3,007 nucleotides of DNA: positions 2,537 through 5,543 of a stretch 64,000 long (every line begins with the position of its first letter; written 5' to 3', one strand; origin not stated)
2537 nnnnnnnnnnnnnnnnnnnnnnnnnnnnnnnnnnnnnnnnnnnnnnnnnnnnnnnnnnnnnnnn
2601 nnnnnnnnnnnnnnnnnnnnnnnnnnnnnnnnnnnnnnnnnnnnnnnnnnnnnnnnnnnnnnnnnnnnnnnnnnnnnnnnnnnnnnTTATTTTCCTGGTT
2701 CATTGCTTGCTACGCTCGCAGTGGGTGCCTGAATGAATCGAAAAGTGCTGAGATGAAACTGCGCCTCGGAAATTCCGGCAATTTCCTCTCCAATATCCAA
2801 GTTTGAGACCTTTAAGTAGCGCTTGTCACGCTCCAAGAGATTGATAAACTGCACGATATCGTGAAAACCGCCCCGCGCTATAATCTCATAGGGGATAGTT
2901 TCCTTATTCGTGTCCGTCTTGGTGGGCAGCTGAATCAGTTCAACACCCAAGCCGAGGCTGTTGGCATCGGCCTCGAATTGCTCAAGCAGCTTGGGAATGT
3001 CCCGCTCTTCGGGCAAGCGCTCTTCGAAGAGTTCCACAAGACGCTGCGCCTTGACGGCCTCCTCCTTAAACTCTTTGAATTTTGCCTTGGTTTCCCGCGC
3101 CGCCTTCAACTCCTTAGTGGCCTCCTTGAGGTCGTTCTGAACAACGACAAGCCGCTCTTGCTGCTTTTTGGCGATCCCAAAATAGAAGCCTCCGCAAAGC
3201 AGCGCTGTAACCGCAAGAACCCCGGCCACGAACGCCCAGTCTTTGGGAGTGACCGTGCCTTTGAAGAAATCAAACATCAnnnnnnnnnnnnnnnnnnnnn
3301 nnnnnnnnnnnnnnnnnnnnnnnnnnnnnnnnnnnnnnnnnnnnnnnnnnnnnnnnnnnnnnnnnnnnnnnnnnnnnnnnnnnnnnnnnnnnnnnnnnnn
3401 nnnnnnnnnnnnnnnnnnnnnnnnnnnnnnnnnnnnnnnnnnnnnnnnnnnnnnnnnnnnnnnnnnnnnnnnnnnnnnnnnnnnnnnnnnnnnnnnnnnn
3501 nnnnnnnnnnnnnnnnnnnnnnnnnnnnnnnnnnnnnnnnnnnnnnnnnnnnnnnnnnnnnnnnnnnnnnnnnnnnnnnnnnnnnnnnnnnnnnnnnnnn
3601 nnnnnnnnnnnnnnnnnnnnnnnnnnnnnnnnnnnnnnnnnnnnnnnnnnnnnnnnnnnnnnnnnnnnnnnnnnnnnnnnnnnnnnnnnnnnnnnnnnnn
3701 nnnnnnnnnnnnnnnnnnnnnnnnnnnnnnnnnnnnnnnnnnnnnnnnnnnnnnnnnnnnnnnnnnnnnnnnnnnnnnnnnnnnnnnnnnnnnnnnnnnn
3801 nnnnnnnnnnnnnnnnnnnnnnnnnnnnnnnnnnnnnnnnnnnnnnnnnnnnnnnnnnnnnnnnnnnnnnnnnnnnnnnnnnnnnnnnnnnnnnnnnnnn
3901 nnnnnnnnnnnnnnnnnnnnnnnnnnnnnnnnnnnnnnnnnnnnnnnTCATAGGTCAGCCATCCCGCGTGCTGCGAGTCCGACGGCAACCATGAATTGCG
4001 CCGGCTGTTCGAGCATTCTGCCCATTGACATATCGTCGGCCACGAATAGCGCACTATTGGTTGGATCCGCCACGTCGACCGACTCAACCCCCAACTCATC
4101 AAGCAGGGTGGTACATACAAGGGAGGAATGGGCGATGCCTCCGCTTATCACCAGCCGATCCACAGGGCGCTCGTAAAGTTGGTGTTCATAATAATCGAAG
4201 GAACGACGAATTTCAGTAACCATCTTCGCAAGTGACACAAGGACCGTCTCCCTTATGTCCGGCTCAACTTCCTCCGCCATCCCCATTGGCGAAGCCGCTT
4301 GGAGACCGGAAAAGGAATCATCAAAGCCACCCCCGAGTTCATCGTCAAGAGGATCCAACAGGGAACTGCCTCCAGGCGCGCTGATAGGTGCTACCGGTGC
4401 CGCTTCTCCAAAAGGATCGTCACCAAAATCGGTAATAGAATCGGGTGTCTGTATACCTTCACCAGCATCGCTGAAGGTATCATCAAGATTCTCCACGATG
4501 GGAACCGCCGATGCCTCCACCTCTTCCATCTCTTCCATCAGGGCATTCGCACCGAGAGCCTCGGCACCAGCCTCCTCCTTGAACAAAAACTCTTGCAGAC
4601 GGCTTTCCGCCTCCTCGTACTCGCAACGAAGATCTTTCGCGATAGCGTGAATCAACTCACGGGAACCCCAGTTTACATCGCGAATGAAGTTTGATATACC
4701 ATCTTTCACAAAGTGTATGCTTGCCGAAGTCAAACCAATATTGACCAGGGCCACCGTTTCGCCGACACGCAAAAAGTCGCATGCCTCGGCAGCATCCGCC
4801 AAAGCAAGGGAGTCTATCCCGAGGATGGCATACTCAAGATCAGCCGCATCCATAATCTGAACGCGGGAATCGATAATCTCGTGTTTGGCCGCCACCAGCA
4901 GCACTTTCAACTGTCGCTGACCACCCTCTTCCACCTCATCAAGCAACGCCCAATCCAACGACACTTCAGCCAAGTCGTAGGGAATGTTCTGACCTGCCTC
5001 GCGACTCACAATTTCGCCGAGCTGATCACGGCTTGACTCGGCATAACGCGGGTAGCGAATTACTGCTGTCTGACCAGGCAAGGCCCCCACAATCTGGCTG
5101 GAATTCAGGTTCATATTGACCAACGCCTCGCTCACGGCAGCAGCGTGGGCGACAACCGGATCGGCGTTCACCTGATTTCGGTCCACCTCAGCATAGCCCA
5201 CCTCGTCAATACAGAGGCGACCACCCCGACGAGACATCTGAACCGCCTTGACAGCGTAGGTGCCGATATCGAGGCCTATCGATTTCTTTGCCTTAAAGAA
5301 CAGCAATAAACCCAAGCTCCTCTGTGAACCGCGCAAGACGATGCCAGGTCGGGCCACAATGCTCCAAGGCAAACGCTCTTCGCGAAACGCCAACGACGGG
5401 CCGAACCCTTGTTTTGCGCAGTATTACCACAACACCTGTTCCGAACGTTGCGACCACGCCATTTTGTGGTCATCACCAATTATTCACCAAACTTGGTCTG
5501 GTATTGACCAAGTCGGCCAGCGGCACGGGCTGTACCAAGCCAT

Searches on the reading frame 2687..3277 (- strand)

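Call 25: search_protein_families(library=pfam, proteins=[window:2687-3277:-], max_evalue=0.01)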
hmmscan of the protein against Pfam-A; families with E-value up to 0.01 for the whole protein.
window:2687-3277:- (196 aa): 1 family
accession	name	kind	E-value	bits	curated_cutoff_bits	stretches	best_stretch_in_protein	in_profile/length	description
PF04350.18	PilO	-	1.9e-13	51.2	22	1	47-182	5-144/145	Pilus assembly protein, PilO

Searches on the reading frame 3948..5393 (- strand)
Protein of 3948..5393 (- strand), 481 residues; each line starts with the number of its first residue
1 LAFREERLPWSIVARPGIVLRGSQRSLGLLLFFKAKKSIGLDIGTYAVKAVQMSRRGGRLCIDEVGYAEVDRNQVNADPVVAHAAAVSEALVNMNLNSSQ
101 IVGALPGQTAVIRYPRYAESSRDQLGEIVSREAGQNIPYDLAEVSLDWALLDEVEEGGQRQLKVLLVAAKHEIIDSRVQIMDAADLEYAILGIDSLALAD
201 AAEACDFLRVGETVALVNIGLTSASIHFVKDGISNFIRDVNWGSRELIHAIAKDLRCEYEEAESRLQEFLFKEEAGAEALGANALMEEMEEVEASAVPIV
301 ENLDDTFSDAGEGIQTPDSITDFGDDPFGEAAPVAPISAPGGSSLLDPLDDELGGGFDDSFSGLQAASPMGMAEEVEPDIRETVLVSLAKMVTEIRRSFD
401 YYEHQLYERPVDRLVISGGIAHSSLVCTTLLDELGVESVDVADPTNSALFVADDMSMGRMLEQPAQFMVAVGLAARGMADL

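Call 25: search_protein_families(library=pfam, proteins=[window:3948-5393:-], max_evalue=0.01)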
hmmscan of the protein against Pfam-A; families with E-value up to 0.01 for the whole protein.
window:3948-5393:- (481 aa): 1 family
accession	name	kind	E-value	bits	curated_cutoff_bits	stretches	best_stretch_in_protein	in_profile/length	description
PF11104.14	PilM_2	-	5.5e-40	137.8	27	2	40-266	1-234/340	Type IV pilus assembly protein PilM;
